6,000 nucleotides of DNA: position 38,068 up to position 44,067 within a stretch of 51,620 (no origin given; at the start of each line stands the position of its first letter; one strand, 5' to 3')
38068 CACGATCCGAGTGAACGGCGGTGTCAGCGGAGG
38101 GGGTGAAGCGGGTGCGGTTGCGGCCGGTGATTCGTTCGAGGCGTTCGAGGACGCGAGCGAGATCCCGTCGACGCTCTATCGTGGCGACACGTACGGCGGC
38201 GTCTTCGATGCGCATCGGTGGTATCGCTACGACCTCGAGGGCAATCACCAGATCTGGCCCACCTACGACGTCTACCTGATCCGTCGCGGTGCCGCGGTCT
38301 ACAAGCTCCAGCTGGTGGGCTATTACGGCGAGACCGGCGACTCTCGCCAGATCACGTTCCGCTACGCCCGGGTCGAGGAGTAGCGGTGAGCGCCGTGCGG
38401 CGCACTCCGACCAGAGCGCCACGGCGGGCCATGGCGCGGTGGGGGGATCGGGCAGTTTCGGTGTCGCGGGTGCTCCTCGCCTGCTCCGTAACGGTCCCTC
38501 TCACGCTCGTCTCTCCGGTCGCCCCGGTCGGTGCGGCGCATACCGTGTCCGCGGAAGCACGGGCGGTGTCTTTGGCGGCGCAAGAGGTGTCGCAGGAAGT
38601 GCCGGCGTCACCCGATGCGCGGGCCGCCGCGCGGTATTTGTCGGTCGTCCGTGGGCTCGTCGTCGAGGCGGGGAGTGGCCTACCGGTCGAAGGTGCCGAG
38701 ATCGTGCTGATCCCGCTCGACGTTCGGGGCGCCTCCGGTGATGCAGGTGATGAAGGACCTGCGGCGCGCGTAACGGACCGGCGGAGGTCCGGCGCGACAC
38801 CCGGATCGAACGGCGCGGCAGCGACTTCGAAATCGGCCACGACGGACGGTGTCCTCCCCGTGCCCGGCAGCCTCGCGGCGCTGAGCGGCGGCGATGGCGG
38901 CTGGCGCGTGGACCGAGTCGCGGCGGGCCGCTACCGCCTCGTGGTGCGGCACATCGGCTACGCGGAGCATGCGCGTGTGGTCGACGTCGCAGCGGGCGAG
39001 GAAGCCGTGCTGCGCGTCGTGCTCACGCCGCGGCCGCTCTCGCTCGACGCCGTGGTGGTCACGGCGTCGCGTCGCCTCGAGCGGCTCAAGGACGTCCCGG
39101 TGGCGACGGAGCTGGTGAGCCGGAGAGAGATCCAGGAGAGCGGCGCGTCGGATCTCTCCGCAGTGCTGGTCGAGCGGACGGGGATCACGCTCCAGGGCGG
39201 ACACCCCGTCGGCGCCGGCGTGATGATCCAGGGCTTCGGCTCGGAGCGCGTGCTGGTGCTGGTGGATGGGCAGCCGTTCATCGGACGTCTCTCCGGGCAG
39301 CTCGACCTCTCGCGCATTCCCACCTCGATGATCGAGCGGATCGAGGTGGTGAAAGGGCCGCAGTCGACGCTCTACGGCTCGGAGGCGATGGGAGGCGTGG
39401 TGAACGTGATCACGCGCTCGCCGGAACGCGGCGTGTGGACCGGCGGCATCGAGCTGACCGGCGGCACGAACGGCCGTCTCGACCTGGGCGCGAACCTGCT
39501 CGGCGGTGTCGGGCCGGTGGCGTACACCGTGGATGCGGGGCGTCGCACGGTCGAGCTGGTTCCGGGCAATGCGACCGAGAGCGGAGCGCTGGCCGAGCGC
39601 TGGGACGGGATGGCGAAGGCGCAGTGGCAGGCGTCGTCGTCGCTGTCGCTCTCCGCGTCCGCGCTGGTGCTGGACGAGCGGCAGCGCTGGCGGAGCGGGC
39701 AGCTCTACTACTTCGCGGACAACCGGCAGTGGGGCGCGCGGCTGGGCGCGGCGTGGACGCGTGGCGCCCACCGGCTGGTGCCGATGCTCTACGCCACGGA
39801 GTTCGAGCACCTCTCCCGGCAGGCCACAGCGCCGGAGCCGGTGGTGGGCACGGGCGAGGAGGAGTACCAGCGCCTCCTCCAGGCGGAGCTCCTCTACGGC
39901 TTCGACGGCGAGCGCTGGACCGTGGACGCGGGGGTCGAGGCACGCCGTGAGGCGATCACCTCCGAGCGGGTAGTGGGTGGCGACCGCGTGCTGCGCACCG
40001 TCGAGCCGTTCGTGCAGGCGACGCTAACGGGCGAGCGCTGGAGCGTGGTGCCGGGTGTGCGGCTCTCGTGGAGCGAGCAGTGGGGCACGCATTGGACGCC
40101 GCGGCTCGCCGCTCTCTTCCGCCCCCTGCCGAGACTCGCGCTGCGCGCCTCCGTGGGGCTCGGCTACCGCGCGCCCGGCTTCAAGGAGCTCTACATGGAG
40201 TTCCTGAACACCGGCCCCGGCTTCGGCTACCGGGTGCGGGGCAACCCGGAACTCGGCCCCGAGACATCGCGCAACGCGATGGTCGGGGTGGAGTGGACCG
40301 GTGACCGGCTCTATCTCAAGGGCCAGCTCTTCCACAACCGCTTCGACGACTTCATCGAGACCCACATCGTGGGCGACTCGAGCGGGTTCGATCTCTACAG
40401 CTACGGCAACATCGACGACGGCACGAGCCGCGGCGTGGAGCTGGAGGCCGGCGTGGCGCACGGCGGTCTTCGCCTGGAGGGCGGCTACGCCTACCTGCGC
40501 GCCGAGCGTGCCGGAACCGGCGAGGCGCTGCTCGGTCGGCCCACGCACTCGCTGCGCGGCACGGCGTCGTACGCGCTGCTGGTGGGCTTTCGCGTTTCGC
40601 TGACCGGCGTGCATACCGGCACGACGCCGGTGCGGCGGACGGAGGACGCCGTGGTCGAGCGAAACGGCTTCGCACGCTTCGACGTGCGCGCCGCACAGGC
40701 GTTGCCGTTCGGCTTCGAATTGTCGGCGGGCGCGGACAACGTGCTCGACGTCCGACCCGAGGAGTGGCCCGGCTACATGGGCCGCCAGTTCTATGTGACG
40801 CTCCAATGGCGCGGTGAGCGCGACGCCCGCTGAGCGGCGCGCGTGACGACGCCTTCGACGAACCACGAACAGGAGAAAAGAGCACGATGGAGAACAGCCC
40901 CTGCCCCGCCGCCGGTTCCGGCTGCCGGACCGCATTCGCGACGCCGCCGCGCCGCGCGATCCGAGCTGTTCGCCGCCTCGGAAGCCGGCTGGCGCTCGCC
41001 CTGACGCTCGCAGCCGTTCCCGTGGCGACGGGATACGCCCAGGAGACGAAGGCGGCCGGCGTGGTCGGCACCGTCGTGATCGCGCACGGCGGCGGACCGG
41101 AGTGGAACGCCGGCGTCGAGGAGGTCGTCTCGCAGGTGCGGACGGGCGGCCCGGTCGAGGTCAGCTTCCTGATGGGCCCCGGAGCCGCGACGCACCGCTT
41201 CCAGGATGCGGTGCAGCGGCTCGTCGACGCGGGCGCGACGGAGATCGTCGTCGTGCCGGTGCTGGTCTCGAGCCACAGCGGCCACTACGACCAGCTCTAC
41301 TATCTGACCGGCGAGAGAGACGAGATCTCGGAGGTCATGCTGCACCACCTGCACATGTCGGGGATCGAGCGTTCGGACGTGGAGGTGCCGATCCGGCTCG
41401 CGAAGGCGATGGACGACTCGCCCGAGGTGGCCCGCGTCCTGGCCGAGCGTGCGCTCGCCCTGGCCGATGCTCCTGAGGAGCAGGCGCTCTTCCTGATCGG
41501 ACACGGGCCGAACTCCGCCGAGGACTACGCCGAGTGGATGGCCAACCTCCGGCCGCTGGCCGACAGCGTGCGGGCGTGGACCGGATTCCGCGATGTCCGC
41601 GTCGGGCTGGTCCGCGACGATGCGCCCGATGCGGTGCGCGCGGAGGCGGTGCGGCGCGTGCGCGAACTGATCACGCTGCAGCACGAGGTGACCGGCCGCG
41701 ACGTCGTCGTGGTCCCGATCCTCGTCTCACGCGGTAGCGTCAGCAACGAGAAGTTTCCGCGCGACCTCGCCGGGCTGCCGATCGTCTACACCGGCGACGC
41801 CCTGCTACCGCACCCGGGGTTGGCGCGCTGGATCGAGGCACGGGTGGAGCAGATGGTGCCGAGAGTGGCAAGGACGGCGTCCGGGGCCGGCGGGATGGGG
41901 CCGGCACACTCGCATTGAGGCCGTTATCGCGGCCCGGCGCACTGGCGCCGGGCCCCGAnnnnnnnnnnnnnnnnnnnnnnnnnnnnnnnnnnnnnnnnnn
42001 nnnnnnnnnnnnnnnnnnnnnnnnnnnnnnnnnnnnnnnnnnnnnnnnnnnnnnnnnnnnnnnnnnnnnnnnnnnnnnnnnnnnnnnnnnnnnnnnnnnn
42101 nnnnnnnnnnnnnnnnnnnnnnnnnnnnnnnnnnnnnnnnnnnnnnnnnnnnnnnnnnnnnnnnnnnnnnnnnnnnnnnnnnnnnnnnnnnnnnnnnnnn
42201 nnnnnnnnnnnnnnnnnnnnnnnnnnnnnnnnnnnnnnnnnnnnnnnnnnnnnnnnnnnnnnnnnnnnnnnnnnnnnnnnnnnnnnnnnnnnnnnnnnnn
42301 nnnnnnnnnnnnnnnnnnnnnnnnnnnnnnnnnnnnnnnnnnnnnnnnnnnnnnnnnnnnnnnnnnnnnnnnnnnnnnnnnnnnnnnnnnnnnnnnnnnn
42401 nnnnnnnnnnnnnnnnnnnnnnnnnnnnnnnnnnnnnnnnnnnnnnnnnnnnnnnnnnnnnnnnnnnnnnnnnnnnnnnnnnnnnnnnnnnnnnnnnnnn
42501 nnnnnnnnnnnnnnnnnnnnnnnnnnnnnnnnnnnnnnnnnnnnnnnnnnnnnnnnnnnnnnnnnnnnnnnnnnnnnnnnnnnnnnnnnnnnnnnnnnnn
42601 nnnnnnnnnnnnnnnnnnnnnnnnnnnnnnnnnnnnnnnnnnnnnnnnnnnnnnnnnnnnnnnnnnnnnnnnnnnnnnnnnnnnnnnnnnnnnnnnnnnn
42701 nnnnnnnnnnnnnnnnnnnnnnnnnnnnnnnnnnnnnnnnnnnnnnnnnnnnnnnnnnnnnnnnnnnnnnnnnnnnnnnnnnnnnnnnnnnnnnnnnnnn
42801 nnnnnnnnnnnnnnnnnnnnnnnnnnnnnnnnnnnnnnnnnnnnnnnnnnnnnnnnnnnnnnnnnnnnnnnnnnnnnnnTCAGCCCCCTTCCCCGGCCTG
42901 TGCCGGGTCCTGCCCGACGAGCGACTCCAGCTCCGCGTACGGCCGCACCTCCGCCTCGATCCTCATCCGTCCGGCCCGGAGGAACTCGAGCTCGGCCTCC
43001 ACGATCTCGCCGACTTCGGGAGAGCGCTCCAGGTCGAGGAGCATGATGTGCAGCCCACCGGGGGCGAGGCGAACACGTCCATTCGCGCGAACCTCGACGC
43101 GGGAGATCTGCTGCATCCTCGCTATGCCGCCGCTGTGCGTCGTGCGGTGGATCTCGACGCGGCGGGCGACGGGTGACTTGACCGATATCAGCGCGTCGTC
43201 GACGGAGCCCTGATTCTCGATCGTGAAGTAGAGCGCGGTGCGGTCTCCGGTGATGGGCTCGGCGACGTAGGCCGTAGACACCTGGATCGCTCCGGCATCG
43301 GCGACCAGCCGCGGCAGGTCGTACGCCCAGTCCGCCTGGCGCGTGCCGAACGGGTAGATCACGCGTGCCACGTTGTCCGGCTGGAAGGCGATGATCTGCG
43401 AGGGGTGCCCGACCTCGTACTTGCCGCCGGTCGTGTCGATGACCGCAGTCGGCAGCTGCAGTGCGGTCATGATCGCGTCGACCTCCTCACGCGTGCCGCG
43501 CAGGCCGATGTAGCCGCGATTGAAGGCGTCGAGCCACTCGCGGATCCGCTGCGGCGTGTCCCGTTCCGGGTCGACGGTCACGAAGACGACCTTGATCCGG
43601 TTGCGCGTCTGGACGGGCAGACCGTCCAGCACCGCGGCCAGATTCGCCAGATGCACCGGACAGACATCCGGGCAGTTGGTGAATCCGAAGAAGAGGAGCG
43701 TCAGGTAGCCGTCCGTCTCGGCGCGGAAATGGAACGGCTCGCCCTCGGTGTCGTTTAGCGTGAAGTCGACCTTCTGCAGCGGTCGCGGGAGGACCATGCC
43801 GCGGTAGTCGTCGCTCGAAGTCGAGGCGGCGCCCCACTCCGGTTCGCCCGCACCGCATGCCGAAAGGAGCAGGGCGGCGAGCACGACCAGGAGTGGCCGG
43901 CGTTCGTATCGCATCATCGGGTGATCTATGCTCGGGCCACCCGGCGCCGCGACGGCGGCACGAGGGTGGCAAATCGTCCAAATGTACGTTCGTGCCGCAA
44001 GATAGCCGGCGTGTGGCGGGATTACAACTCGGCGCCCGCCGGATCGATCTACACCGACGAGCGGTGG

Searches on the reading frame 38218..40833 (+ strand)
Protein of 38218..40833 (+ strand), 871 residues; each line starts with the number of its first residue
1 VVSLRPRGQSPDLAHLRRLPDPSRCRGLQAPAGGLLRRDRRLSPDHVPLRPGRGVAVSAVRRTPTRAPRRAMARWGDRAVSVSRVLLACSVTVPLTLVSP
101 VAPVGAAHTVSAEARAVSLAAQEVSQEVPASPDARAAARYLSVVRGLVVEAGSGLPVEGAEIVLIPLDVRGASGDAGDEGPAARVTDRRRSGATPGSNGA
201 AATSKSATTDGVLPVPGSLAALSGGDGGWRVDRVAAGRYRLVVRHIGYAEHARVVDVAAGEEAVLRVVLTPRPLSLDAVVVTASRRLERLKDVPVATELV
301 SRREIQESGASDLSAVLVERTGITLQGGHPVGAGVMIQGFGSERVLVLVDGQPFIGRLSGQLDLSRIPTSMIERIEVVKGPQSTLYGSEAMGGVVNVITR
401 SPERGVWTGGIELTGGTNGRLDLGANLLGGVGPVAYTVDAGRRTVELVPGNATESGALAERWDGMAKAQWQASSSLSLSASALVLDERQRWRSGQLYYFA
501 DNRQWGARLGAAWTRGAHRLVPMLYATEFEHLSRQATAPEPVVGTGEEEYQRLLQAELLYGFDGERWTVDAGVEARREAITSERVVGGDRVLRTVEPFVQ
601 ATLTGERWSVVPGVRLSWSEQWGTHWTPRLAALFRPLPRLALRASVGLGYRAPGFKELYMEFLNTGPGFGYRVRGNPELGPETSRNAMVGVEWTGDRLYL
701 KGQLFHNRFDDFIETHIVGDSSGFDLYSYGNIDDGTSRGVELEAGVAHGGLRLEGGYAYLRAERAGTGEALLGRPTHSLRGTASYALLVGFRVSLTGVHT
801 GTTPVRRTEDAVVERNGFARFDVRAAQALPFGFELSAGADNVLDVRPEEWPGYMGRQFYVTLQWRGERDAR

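Call 45: search_protein_families(library=pfam, proteins=[window:38218-40833:+], max_evalue=0.0001)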
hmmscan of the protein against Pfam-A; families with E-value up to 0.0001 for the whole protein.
window:38218-40833:+ (871 aa): 4 families
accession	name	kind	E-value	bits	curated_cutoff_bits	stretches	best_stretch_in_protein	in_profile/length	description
PF00593.30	TonB_dep_Rec_b-barrel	-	2.5e-46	159.9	27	1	477-842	50-436/436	TonB dependent receptor-like, beta-barrel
PF07715.20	Plug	-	2.5e-25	89.5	23.9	1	290-394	2-107/107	TonB-dependent Receptor Plug Domain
PF13620.12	CarboxypepD_reg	-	2e-07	31.7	32.3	1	221-270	32-82/82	Carboxypeptidase regulatory-like domain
PF13715.12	CarbopepD_reg_2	-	8.6e-07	29.4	32.2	1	221-281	28-88/88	CarboxypepD_reg-like domain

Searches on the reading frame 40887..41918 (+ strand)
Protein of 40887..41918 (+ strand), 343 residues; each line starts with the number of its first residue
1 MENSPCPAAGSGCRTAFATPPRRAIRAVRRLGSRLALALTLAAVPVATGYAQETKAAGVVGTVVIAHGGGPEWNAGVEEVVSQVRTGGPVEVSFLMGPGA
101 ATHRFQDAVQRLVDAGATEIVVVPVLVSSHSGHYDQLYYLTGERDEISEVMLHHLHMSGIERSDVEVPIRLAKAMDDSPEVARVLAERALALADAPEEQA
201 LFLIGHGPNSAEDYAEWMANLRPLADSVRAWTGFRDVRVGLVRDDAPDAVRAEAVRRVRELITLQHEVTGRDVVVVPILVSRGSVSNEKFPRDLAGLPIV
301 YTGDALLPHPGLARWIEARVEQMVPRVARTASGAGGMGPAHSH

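Call 45: search_protein_families(library=pfam, proteins=[window:40887-41918:+], max_evalue=0.0001)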
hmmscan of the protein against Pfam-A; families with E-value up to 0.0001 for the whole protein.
window:40887-41918:+ (343 aa): 1 family
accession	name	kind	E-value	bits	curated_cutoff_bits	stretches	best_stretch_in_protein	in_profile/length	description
PF01903.22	CbiX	-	1.5e-12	48.2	22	1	71-186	6-105/106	CbiX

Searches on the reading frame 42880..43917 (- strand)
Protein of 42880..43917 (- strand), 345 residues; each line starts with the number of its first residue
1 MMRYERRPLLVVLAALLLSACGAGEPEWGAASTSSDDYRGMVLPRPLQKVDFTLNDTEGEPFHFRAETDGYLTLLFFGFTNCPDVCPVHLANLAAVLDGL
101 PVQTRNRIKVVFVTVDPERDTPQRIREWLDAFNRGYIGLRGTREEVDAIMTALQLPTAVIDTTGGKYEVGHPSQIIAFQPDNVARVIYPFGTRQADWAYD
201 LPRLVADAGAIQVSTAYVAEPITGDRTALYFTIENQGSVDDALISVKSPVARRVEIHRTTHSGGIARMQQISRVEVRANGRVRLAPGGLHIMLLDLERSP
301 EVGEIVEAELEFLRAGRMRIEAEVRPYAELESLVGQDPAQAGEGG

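Call 45: search_protein_families(library=pfam, proteins=[window:42880-43917:-], max_evalue=0.0001)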
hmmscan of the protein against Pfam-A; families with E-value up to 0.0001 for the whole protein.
window:42880-43917:- (345 aa): 2 families
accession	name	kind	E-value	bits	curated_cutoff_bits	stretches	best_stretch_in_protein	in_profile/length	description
PF02630.20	SCO1-SenC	-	2.5e-32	112.1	22.8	1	51-182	3-132/134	SCO1/SenC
PF04314.18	PCuAC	-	8.9e-30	103.2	29.4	1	214-319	2-108/109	Copper chaperone PCu(A)C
